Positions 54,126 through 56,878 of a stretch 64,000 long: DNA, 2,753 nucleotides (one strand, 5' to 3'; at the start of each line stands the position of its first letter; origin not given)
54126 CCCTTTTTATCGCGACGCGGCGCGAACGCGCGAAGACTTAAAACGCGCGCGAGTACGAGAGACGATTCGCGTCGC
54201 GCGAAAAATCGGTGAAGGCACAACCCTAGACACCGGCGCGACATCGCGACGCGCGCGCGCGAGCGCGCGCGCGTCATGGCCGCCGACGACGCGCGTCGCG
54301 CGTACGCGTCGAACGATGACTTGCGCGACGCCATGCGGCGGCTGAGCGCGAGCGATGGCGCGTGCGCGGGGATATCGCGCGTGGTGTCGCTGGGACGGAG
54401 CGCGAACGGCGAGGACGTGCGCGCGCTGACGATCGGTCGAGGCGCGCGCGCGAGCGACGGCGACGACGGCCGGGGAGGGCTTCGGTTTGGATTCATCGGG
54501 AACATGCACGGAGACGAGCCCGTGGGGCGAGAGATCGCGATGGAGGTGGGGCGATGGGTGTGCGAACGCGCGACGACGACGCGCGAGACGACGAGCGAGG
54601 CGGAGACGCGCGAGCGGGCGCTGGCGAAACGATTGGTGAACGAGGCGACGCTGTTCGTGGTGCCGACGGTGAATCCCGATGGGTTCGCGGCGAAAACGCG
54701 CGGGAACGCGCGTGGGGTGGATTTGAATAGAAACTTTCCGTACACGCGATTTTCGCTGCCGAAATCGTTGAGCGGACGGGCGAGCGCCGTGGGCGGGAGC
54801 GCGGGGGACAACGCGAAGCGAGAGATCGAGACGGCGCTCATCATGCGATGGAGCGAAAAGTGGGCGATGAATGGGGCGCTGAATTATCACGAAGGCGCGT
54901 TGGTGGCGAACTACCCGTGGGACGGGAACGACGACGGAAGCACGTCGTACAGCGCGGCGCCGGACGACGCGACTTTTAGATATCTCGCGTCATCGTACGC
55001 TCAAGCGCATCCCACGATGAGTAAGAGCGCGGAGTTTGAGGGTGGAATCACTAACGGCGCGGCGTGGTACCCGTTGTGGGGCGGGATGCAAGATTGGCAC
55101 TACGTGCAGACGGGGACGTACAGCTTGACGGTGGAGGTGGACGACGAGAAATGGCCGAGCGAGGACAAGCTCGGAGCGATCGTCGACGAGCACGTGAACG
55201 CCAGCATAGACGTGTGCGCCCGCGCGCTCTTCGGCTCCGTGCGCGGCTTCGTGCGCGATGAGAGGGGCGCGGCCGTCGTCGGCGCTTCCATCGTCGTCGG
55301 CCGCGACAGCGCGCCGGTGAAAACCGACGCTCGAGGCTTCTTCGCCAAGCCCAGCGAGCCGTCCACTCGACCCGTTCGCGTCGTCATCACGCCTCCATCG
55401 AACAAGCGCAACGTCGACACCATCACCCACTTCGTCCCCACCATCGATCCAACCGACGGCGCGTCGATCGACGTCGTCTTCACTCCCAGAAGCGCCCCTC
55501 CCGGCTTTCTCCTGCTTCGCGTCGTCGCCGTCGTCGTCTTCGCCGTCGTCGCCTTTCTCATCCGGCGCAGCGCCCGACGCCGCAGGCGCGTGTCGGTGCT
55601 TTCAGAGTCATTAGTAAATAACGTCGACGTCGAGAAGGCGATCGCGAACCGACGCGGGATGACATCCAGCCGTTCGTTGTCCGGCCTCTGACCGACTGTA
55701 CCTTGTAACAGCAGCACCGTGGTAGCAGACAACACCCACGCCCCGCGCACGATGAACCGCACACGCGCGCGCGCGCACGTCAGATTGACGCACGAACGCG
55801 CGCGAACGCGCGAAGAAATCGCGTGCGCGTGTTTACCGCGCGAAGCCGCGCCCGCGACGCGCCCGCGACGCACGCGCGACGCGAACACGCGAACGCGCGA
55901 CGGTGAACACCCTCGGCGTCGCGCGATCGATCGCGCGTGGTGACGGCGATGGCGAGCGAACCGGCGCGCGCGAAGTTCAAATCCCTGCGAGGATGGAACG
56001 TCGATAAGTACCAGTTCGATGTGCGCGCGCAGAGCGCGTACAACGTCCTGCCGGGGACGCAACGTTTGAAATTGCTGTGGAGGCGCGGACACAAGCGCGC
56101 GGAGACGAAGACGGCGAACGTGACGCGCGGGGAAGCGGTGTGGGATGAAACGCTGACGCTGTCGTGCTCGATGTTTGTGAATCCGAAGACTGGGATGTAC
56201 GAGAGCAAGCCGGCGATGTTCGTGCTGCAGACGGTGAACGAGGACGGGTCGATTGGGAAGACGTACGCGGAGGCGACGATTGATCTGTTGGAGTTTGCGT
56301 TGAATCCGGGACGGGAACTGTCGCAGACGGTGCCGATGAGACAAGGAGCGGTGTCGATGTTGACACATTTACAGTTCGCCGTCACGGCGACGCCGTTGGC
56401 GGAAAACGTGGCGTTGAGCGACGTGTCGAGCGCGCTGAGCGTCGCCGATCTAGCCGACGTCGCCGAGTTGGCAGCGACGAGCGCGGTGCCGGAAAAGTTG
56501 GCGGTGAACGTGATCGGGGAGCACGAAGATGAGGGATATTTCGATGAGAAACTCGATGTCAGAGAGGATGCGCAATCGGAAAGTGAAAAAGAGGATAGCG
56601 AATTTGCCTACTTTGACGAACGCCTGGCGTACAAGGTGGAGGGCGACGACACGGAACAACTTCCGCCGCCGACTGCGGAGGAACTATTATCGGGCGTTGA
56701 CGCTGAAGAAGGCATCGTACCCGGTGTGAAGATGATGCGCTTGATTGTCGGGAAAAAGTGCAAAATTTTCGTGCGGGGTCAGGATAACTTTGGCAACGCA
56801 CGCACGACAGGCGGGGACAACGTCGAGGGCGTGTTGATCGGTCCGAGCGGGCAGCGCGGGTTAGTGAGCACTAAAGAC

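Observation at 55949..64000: Giant NT-C2 / filamin-repeat / MgtE_N-like / filamin-repeat protein, absent from the ORF track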

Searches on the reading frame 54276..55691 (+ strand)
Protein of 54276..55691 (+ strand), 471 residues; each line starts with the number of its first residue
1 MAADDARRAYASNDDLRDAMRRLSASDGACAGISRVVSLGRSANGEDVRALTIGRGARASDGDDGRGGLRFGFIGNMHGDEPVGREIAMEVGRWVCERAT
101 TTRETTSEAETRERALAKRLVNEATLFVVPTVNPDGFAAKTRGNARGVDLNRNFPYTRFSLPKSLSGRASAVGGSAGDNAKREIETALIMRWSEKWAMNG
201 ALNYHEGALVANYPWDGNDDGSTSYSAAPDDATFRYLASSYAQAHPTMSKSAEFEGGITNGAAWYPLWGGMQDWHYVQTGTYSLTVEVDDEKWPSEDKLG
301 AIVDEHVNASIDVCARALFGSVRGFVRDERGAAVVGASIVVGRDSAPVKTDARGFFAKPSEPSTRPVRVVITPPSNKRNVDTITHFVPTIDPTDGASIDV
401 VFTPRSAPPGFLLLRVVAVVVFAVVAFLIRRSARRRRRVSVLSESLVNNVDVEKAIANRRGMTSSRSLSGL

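Call 13: find_encoding_contigs(protein=window:54276-55691:+, flank=10000, max_places=4)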
Protein window:54276-55691:+ (471 aa): 7 contigs read that carry it; 4 places shown.
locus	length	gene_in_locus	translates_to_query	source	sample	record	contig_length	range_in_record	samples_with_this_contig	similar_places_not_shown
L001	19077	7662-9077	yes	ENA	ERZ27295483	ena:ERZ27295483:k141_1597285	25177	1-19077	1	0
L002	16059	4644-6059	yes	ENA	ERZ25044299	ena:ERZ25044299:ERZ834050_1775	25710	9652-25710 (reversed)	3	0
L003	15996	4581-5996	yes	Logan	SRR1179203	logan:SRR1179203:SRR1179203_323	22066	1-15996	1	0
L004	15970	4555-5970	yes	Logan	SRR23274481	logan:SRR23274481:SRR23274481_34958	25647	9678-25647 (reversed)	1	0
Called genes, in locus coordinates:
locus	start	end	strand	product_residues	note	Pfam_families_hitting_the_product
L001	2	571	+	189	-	?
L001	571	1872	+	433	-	PF09423:PhoD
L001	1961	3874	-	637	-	-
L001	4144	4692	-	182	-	PF06821:Ser_hydrolase (weak)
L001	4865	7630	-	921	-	PF08311:Mad3_BUB1_I, PF00069:Pkinase, PF07714:PK_Tyr_Ser-Thr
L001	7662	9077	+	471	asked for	PF00246:Peptidase_M14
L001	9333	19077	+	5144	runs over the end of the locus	PF10358:NT-C2, PF00630:Filamin (weak), PF00630:Filamin, PF00630:Filamin, PF03448:MgtE_N, PF00630:Filamin, PF03448:MgtE_N, PF00630:Filamin, +10 more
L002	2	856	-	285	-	?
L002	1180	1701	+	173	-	-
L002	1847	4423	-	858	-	PF08311:Mad3_BUB1_I, PF00069:Pkinase, PF07714:PK_Tyr_Ser-Thr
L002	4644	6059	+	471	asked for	PF00246:Peptidase_M14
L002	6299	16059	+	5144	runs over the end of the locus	PF10358:NT-C2, PF00630:Filamin (weak), PF00630:Filamin, PF00630:Filamin, PF03448:MgtE_N, PF00630:Filamin, PF03448:MgtE_N, PF00630:Filamin, +10 more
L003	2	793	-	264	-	?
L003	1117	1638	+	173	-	-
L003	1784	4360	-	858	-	PF08311:Mad3_BUB1_I, PF00069:Pkinase, PF07714:PK_Tyr_Ser-Thr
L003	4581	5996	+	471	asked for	PF00246:Peptidase_M14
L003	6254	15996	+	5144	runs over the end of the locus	PF10358:NT-C2, PF00630:Filamin (weak), PF00630:Filamin, PF00630:Filamin, PF03448:MgtE_N, PF00630:Filamin, PF03448:MgtE_N, PF00630:Filamin, +10 more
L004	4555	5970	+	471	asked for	PF00246:Peptidase_M14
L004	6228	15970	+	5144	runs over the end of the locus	PF10358:NT-C2, PF00630:Filamin (weak), PF00630:Filamin, PF00630:Filamin, PF03448:MgtE_N, PF00630:Filamin, PF03448:MgtE_N, PF00630:Filamin, +10 more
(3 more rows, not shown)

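Call 37: find_related_loci(query=L003:14801-15994:+, collection=metagenome_contigs, flank=10000)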
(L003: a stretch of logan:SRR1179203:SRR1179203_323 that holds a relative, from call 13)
Query L003:14801-15994:+ (398 aa) in metagenome_contigs; peptide patterns used: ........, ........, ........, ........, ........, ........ (x = any residue, [..] = any of these).
129 stretches matched a pattern; 26 encode a relative of the query (tblastn E <= 1e-3); 25 distinct loci.
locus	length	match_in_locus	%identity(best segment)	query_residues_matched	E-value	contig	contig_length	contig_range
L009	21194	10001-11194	100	1-398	0e+0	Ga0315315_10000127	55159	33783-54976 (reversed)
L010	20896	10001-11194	100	1-398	0e+0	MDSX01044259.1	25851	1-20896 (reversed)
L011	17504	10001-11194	100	1-398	0e+0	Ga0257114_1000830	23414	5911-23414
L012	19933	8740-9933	100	1-398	0e+0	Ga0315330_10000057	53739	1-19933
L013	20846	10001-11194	100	1-398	0e+0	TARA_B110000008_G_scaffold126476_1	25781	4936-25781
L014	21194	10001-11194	100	1-398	0e+0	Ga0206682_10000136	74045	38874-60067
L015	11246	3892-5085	98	1-398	0e+0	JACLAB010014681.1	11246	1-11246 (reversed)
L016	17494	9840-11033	98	1-398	0e+0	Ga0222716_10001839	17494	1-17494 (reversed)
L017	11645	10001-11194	98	1-398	0e+0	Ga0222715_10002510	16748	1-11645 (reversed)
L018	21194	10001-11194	89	1-398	0e+0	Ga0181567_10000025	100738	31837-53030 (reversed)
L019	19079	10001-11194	89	1-398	0e+0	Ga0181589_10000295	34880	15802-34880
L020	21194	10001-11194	89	1-398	0e+0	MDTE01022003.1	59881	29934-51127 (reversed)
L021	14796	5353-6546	88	1-398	0e+0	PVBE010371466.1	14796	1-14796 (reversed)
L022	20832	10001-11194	88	1-398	0e+0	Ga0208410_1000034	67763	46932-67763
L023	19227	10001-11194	88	1-398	0e+0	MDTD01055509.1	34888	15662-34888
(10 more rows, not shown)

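Call 42: search_protein_families(library=pfam, proteins=[L009:9254-11500:+, L009:11501-13999:+, L009:14000-16885:+], max_evalue=0.001)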
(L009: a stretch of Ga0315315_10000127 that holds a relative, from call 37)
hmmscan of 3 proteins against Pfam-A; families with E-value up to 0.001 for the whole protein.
L009:9254-11500:+ (749 aa): 2 families
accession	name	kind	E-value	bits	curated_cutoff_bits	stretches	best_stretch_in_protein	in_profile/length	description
PF00630.25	Filamin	-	2e-34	118.8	26.9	2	487-579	2-90/93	Filamin/ABP280 repeat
PF09134.16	Invasin_D3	-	2.3e-12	47.7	33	1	162-240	14-90/98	Invasin, domain 3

L009:11501-13999:+ (833 aa): 2 families
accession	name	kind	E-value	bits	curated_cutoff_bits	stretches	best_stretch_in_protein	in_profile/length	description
PF03448.22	MgtE_N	-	5e-50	168.7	25.9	4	368-459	2-93/102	MgtE intracellular N domain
PF14841.11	FliG_M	-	2.1e-15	57.2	25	0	127-160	13-46/76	FliG middle domain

L009:14000-16885:+ (962 aa): 3 families
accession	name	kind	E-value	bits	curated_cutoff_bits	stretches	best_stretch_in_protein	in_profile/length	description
PF00630.25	Filamin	-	1e-47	161.3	26.9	2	511-594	6-83/93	Filamin/ABP280 repeat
PF23616.1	Ig_GEX2_N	-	1.3e-19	70.7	27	0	736-816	14-100/105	GEX2 N-terminal Ig-like domain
PF13115.11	YtkA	-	3.2e-05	24.9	25.9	0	353-378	58-82/85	YtkA-like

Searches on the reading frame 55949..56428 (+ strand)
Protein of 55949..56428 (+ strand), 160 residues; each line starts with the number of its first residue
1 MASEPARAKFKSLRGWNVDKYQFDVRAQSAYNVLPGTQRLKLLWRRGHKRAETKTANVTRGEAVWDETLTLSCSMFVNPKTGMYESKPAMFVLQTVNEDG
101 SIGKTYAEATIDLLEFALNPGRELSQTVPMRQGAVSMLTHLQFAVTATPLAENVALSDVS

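Call 40: search_solved_structures(query=window:55949-56428:+, max_evalue=1, show_alignments=1)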
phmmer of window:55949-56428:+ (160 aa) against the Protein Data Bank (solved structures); distinct sequences matched with E-value up to 1: 0.

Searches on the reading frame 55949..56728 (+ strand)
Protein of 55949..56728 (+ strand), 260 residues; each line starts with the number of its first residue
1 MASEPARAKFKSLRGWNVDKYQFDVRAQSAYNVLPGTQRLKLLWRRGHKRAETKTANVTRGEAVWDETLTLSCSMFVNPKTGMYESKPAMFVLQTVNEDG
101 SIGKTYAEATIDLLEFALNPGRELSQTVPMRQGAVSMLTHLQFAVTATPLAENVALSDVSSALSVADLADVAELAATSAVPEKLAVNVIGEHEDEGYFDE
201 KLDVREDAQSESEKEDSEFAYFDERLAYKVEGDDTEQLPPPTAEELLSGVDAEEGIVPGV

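Call 29: find_homologous_proteins(query=window:55949-56728:+, max_evalue=0.001)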
Query window:55949-56728:+ (260 aa): 8 proteins with E <= 0.001 among 1577 candidates.
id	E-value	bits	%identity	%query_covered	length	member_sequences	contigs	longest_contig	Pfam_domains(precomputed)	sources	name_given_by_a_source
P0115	1.3e-159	547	96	100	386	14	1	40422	PF10358.16,PF00630.26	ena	-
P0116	1.0e-79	286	81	62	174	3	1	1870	PF10358.16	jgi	-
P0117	1.2e-54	204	42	62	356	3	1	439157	PF10358.16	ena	-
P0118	6.3e-54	201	43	63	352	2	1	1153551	PF10358.16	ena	-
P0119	7.7e-51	191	56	49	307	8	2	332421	PF10358.16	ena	-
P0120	7.1e-33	132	56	40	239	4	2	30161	PF10358.16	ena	-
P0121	2.0e-27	114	56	39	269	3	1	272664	PF10358.16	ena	-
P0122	9.2e-23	99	55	34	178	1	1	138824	PF10358.16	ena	-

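Call 35: find_encoding_contigs(protein=P0119, flank=10000, max_places=2)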
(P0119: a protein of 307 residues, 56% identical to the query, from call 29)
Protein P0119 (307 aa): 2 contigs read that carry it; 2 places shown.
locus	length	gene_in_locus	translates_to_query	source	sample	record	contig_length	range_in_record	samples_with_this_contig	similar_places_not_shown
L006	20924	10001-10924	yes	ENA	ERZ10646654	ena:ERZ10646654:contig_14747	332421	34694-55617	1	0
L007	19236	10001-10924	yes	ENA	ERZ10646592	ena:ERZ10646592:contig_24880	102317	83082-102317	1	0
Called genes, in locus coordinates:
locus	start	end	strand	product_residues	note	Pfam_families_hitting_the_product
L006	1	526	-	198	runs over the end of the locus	PF00578:AhpC-TSA, PF08534:Redoxin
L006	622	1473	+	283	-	-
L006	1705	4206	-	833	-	PF00069:Pkinase, PF07714:PK_Tyr_Ser-Thr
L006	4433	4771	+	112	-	-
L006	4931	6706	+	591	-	PF00246:Peptidase_M14, PF24827:AstE_AspA_cat (faint), PF13620:CarboxypepD_reg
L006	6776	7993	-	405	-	PF20680:DUF6817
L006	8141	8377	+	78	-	-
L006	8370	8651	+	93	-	-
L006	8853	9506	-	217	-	-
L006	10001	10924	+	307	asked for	PF10358:NT-C2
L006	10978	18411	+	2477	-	PF00630:Filamin (weak), PF09134:Invasin_D3 (faint), PF23616:Ig_GEX2_N (faint), PF13115:YtkA (faint), PF00630:Filamin, PF03448:MgtE_N (weak), PF00630:Filamin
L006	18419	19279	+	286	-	PF00630:Filamin (faint), PF09134:Invasin_D3 (faint)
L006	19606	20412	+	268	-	PF00630:Filamin (faint)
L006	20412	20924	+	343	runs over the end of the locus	PF03448:MgtE_N (faint)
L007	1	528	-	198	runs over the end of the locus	PF00578:AhpC-TSA, PF08534:Redoxin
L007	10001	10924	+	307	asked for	PF10358:NT-C2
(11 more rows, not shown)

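Call 36: find_encoding_contigs(protein=P0115, flank=10000, max_places=2)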
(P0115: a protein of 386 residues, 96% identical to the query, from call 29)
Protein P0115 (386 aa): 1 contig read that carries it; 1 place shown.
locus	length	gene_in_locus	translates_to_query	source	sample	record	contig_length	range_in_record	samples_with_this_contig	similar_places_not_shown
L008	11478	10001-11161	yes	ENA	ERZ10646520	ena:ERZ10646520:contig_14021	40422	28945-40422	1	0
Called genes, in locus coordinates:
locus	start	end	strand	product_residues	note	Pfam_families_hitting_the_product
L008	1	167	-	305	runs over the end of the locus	-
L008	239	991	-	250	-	-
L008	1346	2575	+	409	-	PF09423:PhoD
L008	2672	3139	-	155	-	-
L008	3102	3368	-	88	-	PF00106:adh_short, PF13561:adh_short_C2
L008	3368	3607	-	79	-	-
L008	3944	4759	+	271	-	PF00400:WD40 (faint), PF24796:WDR55 (faint), PF24807:WD40_CDC20-Fz (weak)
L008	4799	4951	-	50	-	-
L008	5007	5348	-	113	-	PF06821:Ser_hydrolase (weak)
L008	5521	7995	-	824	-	PF08311:Mad3_BUB1_I, PF00069:Pkinase, PF07714:PK_Tyr_Ser-Thr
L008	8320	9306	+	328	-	PF00246:Peptidase_M14, PF10994:DUF2817 (faint)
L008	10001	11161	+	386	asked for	PF10358:NT-C2, PF00630:Filamin (faint)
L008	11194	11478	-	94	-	?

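Call 72: predict_structure(alignment_id=A3)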
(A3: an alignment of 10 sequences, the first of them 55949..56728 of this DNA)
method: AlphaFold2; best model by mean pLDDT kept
length: 260 residues; sequences in the alignment: 10
mean_pLDDT: 65.4   pTM: 0.55
mean pLDDT of the five models: 65.4, 65.3, 64.4, 58.0, 56.3
residues with pLDDT >= 90: 93; 70-90: 44; 50-70: 11; < 50: 112
segments of 3 or more residues with pLDDT < 50: 1-12, 161-260
pLDDT, mean of each block of 10 residues (from residue 1): 37 65 95 93 91 94 95 82 83 94 94 89 95 93 95 65 43 42 30 28 30 31 31 31 38 38
secondary structure, 60 per line:
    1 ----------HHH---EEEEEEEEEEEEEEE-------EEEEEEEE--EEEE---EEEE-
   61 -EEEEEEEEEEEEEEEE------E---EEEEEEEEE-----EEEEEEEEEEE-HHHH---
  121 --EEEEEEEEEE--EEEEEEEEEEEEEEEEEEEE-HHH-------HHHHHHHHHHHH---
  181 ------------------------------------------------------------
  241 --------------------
elements in order: E17-31 E39-46 E49-52 E56-59 E62-77 E88-96 E102-112 H114-117 E123-132 E135-154 H166-177

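Call 76: fold_search(model_id=the predicted structure, library=pdb)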
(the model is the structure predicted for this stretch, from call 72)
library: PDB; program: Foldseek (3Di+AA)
matches with E <= 10: 1484; with E <= 0.001: 118
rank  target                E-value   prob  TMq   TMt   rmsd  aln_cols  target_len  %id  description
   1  1cjy_A                1.2e-07  1.00  0.36  0.16   4.5       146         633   16  HUMAN CYTOSOLIC PHOSPHOLIPASE A2 (released 2000-04-20)
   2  9bky_A                4.5e-07  1.00  0.38  0.71   3.7       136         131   15  Crystal structure of a C2 domain from Trichomonas vaginalis (sulfate bound) (released 2024-05-08)
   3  9zk1_D                7.0e-07  1.00  0.39  0.76   3.8       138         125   14  Crystal structure of a calcium bound C2 domain containing protein from Trichomonas vaginalis (P21 form) (released 2025-12-17)
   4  9zk4_B                8.7e-07  1.00  0.40  0.72   3.8       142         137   14  Crystal structure of a malonate bound C2 domain containing protein from Trichomonas vaginalis (P21 form) (released 2025-12-17)
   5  9bky_C                9.2e-07  1.00  0.38  0.69   3.7       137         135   14  Crystal structure of a C2 domain from Trichomonas vaginalis (sulfate bound) (released 2024-05-08)
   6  9zk0_A                9.2e-07  1.00  0.39  0.68   4.3       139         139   15  Crystal structure of a calcium bound C2 domain containing protein from Trichomonas vaginalis (released 2025-12-17)
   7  9zk6_A                1.3e-06  1.00  0.38  0.72   4.5       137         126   14  Crystal structure of a C2 domain containing protein from Trichomonas vaginalis in complex with pyrophosphate (released 2025-12-17)
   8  9zk3_B                2.0e-06  1.00  0.39  0.71   3.8       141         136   14  Crystal structure of a C2 domain containing protein from Trichomonas vaginalis (released 2025-12-17)
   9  9bky_B                2.3e-06  1.00  0.38  0.71   4.2       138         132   16  Crystal structure of a C2 domain from Trichomonas vaginalis (sulfate bound) (released 2024-05-08)
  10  9zk1_C                2.7e-06  1.00  0.38  0.69   4.2       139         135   14  Crystal structure of a calcium bound C2 domain containing protein from Trichomonas vaginalis (P21 form) (released 2025-12-17)
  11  4iqh_A                3.4e-06  1.00  0.41  0.78   4.1       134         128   14  Crystal Structure Analysis of Dysferlin C2A variant 1 (C2Av1) (released 2013-12-18)
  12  3l9b                  3.6e-06  1.00  0.41  0.80   3.6       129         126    9  Crystal Structure of Rat Otoferlin C2A (released 2011-01-19)
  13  4icx_C                3.6e-06  1.00  0.39  0.74   4.4       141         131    9  N-terminal C2 domain of human CEP120 (released 2014-06-18)
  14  9dyq_A                3.6e-06  1.00  0.41  0.53   6.2       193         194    8  Crystal structure of human dysferlin C2G domain (released 2025-10-22)
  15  4icx_A                3.8e-06  1.00  0.37  0.68   4.6       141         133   11  N-terminal C2 domain of human CEP120 (released 2014-06-18)
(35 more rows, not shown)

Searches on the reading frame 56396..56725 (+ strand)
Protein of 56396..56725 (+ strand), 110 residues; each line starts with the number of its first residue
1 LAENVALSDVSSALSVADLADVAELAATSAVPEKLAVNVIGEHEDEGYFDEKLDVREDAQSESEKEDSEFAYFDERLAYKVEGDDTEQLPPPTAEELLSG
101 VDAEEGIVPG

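Call 12: search_protein_families(library=pfam, proteins=[window:56396-56725:+], max_evalue=1)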
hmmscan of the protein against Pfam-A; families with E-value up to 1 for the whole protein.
window:56396-56725:+ (110 aa): 0 families
